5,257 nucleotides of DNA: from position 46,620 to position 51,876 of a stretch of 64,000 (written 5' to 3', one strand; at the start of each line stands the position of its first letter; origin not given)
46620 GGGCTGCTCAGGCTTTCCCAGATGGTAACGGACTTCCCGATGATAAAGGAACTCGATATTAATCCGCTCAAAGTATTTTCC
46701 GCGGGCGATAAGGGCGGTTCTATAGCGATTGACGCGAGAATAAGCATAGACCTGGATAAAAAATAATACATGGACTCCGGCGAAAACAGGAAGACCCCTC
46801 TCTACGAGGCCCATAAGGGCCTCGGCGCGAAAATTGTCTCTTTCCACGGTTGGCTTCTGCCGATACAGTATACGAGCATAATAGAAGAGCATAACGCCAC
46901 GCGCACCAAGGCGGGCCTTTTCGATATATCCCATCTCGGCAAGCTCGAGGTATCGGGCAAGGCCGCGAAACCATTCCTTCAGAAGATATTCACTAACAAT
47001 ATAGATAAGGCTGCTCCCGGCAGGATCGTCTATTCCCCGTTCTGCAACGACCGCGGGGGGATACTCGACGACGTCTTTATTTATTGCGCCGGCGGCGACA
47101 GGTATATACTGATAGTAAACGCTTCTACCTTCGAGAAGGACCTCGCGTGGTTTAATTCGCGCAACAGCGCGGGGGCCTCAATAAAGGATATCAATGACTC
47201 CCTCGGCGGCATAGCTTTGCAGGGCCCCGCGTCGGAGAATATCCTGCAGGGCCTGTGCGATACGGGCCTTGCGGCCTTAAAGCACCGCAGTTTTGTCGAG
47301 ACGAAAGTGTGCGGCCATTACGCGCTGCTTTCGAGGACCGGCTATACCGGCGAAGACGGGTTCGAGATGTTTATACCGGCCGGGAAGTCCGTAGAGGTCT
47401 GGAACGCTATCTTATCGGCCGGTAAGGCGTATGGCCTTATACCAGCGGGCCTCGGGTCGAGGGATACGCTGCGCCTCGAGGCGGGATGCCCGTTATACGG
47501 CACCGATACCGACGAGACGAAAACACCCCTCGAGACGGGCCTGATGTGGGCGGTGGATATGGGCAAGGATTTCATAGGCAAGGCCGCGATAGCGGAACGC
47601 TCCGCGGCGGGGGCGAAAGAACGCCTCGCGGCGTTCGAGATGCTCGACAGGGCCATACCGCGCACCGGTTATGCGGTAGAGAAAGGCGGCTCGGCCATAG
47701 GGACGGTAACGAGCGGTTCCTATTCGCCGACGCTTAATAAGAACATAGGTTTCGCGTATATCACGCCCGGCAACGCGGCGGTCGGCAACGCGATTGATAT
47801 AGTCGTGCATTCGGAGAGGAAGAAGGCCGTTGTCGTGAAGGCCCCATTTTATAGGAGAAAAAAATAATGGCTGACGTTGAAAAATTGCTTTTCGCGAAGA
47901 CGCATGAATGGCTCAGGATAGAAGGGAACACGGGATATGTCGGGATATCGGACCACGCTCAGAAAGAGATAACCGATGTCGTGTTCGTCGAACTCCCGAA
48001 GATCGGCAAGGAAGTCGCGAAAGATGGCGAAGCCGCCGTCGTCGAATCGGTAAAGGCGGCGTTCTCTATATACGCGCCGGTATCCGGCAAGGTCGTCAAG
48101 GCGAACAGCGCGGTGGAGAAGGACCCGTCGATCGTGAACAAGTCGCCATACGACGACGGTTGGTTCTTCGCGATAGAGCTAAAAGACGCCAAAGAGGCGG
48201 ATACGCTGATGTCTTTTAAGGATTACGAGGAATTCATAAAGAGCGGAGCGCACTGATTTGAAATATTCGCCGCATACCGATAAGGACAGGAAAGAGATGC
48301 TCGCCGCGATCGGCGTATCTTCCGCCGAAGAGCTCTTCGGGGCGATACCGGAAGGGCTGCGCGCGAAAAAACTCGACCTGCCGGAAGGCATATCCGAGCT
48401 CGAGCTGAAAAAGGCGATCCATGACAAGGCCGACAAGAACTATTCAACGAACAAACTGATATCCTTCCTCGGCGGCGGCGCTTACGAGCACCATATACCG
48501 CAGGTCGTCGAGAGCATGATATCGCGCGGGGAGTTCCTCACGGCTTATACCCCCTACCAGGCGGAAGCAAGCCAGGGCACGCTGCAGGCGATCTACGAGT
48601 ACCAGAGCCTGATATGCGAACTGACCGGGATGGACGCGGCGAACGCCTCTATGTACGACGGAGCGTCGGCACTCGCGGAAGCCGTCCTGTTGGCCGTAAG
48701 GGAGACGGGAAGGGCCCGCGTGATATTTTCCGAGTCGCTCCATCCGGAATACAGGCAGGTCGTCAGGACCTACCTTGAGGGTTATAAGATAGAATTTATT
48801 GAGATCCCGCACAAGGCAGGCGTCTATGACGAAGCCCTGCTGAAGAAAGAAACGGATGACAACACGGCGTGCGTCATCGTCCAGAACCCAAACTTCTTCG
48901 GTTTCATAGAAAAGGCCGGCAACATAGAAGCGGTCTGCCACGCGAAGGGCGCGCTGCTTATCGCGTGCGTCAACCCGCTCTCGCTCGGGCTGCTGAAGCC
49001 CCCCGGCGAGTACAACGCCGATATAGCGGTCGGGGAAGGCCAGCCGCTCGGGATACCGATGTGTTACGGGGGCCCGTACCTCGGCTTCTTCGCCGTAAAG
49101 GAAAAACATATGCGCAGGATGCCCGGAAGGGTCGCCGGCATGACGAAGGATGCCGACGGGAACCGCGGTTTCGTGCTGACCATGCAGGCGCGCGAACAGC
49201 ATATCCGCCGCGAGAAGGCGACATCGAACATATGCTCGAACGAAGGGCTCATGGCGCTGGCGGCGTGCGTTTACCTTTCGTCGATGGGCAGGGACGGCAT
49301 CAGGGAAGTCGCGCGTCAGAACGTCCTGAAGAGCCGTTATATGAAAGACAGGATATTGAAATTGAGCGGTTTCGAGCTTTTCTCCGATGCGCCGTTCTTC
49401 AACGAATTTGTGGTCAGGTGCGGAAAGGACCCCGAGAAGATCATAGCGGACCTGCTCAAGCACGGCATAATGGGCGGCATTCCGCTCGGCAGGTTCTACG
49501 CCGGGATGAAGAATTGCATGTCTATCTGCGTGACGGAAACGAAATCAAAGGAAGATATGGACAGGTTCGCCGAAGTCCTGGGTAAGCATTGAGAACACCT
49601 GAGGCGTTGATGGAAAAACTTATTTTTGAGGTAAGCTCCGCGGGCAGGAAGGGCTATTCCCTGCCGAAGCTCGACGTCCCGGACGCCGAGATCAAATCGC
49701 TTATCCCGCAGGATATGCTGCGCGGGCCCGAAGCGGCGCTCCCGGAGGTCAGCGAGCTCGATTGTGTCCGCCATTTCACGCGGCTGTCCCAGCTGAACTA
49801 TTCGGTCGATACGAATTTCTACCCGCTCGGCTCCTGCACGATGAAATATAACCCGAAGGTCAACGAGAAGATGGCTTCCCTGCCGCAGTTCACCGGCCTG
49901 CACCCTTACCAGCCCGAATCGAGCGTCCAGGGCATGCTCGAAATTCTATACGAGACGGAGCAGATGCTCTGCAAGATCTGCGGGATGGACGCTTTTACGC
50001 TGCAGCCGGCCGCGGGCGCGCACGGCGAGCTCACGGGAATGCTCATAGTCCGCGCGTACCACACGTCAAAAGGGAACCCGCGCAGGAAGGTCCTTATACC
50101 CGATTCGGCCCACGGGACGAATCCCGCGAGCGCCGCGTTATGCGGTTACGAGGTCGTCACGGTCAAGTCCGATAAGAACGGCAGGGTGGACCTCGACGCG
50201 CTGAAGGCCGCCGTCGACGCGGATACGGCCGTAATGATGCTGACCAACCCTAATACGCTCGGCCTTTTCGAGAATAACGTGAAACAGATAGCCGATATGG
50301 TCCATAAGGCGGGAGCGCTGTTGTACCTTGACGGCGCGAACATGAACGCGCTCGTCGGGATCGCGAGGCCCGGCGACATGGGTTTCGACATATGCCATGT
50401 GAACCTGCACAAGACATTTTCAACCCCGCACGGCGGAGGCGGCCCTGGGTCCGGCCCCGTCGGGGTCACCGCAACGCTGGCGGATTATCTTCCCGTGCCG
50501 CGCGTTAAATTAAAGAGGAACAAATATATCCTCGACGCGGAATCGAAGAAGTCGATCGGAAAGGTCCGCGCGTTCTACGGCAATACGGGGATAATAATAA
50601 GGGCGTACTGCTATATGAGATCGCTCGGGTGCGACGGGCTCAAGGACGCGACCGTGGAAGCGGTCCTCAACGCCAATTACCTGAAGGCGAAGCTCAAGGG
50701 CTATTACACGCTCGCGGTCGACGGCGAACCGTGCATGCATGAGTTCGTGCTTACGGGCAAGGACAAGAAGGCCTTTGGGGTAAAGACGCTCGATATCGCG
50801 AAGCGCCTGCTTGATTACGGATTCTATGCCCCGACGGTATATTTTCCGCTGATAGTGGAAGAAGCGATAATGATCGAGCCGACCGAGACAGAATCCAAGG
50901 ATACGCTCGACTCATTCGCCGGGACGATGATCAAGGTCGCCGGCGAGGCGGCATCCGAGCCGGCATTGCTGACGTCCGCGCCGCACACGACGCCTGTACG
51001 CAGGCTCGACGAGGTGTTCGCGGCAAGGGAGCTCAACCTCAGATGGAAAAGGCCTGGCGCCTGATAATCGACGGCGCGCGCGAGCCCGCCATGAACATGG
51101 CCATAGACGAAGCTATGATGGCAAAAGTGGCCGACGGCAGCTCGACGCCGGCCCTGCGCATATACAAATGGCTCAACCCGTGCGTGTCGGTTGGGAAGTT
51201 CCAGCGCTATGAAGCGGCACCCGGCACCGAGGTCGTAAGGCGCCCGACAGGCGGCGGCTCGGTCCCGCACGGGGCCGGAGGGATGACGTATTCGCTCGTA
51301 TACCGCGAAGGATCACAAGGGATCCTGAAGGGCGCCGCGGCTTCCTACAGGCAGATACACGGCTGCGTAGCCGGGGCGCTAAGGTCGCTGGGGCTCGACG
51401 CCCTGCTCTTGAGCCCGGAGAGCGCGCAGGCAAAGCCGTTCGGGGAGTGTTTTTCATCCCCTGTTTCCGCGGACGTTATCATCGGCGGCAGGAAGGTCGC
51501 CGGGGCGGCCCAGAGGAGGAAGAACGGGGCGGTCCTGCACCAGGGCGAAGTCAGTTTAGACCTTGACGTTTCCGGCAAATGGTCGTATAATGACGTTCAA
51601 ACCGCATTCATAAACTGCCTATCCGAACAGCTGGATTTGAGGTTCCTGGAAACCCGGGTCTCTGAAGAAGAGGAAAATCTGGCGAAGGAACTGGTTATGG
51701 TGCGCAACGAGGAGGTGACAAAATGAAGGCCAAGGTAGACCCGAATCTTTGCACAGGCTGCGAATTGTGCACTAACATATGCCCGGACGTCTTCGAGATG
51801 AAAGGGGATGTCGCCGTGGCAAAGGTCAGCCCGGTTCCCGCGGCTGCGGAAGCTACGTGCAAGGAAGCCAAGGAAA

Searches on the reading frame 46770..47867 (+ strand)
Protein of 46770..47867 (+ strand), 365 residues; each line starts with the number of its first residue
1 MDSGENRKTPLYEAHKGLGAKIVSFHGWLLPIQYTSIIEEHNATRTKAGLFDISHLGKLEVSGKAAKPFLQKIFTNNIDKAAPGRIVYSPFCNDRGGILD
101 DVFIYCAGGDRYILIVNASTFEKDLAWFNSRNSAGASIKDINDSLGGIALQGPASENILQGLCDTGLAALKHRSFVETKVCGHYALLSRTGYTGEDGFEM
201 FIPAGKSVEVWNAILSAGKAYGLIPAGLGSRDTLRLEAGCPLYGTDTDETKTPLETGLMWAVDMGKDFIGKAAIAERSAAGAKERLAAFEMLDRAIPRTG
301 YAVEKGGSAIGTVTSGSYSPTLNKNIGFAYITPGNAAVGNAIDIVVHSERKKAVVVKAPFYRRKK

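Call 13: search_protein_families(library=pfam, proteins=[window:46770-47867:+], max_evalue=0.0001)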
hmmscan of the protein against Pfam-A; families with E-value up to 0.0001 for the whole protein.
window:46770-47867:+ (365 aa): 2 families
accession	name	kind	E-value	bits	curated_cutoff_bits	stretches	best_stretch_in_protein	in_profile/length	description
PF01571.26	GCV_T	-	2e-90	303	25.6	1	11-261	1-255/255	Aminomethyltransferase folate-binding domain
PF08669.17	GCV_T_C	-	6e-21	74.6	25.9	1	285-361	2-79/80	Glycine cleavage T-protein C-terminal barrel domain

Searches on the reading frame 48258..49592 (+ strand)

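Call 13: search_protein_families(library=pfam, proteins=[window:48258-49592:+], max_evalue=0.0001)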
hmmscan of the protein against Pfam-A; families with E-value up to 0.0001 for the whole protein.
window:48258-49592:+ (444 aa): 1 family
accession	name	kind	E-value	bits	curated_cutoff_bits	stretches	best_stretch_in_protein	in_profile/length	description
PF02347.22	GDC-P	-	6.7e-135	450.7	26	1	2-440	2-428/429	Glycine cleavage system P-protein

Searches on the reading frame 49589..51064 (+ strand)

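Call 13: search_protein_families(library=pfam, proteins=[window:49589-51064:+], max_evalue=0.0001)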
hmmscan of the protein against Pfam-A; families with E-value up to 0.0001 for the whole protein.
window:49589-51064:+ (491 aa): 5 families
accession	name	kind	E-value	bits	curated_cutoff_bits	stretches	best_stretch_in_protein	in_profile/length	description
PF21478.3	GcvP2_C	-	9.4e-27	93.8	27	1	354-455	1-103/122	Glycine dehydrogenase, C-terminal domain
PF02347.22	GDC-P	-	1.1e-15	58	26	1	35-302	27-284/429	Glycine cleavage system P-protein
PF00266.25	Aminotran_5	-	1.4e-10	41.1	21.5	1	153-282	77-207/371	Aminotransferase class-V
PF00155.27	Aminotran_1_2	-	8.6e-07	28.9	19.7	1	160-250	86-187/361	Aminotransferase class I and II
PF01212.27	Beta_elim_lyase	-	3.5e-05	23.7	27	1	122-283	36-207/288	Beta-eliminating lyase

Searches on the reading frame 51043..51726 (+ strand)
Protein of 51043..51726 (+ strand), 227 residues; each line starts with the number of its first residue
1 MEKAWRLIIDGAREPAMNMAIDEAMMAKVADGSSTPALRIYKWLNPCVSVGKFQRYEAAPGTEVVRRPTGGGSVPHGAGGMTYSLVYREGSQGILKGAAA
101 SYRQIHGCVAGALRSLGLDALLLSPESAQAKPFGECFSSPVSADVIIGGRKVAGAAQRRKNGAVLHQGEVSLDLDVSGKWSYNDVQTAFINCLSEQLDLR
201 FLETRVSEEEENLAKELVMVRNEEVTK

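Call 13: search_protein_families(library=pfam, proteins=[window:51043-51726:+], max_evalue=0.0001)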
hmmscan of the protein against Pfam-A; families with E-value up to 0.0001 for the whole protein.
window:51043-51726:+ (227 aa): 2 families
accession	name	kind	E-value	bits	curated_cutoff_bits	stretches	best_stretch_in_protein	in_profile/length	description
PF21948.1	LplA-B_cat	-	5.1e-27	95.6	27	1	15-178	2-152/200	Lipoyl protein ligase A/B catalytic domain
PF03099.24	BPL_LplA_LipB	-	1.6e-12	47.9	21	1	59-175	23-133/133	Biotin/lipoate A/B protein ligase family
